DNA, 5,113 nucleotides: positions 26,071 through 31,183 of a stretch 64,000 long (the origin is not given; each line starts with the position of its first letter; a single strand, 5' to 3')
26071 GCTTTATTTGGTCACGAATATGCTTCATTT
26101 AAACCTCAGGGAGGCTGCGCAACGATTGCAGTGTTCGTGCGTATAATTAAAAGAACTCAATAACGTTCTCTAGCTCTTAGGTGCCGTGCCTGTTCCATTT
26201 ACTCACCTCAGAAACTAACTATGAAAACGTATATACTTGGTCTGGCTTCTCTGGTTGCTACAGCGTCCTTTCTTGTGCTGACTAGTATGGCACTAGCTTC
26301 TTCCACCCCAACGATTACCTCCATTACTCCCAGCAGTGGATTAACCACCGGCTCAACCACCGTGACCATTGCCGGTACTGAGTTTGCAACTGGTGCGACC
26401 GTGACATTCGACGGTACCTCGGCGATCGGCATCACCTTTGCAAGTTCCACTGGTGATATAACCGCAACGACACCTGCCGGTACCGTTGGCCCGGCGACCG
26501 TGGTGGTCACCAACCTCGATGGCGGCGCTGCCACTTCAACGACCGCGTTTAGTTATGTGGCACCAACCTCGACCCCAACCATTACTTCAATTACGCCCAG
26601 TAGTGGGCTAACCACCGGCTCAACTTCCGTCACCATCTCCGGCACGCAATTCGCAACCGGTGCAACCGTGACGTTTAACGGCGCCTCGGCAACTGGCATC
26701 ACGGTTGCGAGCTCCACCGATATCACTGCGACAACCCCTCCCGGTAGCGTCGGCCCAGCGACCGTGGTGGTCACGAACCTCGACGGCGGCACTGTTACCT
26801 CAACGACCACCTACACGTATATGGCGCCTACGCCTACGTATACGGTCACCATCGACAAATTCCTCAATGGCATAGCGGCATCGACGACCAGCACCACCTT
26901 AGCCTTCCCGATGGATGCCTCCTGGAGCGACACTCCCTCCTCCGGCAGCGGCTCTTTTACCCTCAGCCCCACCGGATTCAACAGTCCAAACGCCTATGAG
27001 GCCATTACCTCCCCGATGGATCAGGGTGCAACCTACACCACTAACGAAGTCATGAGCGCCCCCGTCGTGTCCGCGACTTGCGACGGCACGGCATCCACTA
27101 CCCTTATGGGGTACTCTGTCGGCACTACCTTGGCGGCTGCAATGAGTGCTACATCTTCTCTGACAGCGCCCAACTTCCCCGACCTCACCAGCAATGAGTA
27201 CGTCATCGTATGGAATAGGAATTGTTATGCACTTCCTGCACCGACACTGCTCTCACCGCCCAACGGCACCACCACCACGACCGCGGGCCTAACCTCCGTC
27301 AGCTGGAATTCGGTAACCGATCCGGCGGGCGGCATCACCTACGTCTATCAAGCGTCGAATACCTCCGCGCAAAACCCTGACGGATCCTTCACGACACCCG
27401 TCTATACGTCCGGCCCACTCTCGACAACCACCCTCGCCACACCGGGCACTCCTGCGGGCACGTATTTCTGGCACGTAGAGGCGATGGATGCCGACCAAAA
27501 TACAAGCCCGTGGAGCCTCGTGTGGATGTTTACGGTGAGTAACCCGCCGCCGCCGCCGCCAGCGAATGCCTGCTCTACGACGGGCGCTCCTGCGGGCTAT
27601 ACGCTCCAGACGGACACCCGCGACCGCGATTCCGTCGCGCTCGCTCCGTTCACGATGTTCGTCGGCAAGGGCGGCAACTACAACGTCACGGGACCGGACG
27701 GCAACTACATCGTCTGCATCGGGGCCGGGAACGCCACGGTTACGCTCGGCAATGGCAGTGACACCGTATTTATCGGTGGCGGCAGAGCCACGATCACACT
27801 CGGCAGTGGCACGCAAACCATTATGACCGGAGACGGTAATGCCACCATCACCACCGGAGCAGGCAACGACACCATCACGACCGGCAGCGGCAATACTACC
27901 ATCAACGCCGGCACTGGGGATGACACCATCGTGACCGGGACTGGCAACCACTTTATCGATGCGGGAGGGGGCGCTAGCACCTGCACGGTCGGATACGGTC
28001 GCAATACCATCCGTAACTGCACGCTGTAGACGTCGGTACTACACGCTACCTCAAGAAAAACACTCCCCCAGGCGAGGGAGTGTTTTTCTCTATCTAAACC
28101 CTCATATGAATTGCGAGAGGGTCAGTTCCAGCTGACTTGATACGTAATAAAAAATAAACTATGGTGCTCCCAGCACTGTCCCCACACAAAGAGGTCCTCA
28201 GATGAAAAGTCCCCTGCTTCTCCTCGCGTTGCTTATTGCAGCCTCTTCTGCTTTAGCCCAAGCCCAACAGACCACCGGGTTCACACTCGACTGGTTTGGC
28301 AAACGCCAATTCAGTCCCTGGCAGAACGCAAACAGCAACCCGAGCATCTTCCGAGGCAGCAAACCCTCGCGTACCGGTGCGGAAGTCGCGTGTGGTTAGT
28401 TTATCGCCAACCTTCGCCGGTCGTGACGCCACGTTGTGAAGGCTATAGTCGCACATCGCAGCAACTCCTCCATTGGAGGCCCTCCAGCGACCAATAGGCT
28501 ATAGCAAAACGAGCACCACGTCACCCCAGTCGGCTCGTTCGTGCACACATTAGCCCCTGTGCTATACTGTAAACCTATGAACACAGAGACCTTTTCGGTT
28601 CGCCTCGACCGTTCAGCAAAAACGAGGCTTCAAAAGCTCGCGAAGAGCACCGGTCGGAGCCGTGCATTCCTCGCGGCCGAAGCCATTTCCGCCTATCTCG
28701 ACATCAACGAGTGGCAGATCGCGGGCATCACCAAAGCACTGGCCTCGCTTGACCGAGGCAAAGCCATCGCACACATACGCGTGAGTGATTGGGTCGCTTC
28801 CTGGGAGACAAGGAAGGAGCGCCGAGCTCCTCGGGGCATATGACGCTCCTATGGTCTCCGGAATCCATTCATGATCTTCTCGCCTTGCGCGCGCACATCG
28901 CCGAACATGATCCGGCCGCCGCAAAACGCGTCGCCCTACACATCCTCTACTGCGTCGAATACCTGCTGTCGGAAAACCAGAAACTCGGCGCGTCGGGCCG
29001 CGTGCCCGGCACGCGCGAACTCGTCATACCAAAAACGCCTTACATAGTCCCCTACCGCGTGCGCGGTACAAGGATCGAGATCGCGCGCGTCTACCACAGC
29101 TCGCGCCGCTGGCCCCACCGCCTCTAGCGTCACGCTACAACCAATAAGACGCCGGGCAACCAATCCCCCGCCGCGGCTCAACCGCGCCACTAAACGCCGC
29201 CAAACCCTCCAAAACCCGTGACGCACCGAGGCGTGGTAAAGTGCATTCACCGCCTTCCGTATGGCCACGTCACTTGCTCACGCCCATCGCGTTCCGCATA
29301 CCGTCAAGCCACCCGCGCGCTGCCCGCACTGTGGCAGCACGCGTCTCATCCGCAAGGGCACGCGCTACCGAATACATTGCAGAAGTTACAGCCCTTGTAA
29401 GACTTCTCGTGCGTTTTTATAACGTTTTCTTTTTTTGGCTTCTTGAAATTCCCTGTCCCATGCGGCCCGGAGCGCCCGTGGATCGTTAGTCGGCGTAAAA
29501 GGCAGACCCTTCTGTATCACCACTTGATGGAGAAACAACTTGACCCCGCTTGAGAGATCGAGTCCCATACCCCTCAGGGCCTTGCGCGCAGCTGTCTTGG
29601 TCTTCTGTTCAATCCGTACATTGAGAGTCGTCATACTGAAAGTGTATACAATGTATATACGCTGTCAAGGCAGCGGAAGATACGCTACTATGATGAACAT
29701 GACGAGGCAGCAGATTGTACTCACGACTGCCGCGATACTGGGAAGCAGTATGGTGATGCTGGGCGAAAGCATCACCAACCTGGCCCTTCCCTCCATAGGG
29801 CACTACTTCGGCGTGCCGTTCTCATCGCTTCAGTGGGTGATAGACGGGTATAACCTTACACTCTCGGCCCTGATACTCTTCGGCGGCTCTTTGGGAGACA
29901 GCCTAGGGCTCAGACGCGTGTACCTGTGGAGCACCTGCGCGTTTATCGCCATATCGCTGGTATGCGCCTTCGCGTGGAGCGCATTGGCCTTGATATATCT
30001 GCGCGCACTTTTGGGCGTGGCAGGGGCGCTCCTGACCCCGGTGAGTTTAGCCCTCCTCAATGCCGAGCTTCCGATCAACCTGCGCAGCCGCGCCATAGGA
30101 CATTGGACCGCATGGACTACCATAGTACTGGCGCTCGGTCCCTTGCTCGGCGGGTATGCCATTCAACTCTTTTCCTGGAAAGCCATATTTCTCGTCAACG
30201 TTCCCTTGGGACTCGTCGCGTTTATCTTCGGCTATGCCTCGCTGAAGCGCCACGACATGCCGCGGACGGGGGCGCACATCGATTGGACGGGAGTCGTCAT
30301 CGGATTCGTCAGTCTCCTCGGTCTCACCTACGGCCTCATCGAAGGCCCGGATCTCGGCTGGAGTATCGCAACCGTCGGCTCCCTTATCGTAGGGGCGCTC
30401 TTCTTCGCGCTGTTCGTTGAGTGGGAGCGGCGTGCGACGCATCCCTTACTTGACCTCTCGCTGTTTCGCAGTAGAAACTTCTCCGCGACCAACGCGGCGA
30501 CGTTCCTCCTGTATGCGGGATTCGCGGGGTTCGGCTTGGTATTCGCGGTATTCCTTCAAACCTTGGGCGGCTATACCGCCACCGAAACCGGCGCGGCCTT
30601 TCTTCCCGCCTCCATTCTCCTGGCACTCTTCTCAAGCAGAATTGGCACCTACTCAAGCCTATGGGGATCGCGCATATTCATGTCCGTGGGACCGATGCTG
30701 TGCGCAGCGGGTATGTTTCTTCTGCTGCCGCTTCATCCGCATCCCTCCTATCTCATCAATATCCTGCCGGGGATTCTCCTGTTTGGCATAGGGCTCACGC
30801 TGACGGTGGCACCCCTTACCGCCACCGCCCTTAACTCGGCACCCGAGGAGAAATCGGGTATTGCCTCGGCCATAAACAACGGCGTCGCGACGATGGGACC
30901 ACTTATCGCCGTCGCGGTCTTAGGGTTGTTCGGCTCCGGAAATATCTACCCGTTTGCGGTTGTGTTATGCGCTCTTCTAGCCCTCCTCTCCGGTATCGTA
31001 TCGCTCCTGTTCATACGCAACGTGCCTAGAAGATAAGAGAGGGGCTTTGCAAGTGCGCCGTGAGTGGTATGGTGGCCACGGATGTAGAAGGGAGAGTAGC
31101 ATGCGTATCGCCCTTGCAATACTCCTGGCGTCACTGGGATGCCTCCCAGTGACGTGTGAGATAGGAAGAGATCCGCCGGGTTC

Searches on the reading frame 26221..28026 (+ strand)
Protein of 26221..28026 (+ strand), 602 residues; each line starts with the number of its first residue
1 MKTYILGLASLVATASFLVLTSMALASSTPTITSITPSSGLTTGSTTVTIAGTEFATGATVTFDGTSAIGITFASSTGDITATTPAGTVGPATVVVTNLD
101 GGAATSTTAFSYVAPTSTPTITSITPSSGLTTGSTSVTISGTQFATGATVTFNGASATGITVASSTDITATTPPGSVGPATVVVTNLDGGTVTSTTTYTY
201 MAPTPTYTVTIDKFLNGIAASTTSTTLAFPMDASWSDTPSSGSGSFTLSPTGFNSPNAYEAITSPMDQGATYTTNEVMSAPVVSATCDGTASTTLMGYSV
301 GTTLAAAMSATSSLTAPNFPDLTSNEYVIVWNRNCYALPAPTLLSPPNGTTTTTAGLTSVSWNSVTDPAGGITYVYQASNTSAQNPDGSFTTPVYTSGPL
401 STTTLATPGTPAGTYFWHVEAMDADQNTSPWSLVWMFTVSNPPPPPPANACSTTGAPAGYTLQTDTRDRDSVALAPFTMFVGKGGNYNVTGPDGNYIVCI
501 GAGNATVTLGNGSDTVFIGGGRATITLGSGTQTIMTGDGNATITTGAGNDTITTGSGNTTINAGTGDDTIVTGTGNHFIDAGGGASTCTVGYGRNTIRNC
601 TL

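Call 71: search_protein_families(library=pfam, proteins=[window:26221-28026:+], max_evalue=0.0001)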
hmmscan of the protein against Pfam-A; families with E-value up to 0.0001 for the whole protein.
window:26221-28026:+ (602 aa): 3 families
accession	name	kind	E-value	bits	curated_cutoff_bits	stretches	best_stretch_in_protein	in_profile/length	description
PF01833.30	TIG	-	3e-21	75.6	20.9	2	119-200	1-84/84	IPT/TIG domain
PF00353.25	HemolysinCabind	-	3.8e-05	24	23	0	528-561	3-36/36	RTX calcium-binding nonapeptide repeat (4 copies)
PF07482.16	DUF1522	-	9e-05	23.1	25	1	497-576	33-108/109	Domain of Unknown Function (DUF1522)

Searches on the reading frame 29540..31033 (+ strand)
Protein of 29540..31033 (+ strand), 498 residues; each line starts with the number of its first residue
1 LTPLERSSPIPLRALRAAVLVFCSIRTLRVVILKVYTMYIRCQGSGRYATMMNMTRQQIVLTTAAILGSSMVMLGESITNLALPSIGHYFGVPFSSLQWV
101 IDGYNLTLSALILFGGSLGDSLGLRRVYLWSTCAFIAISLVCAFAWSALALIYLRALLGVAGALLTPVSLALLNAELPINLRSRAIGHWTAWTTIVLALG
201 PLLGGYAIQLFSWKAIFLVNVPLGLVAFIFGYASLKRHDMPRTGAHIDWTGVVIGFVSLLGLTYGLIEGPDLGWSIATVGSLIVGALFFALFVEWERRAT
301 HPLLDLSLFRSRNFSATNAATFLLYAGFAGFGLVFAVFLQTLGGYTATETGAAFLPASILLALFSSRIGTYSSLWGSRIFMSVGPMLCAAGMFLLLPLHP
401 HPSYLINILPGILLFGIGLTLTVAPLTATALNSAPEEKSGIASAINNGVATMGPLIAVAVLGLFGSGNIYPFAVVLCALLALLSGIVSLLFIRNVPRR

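Call 71: search_protein_families(library=pfam, proteins=[window:29540-31033:+], max_evalue=0.0001)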
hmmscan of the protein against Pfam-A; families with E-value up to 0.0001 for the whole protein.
window:29540-31033:+ (498 aa): 1 family
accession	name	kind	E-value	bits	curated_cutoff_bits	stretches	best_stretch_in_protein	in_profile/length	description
PF07690.21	MFS_1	-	1.3e-40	139.8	33.4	1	66-456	2-345/347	Major Facilitator Superfamily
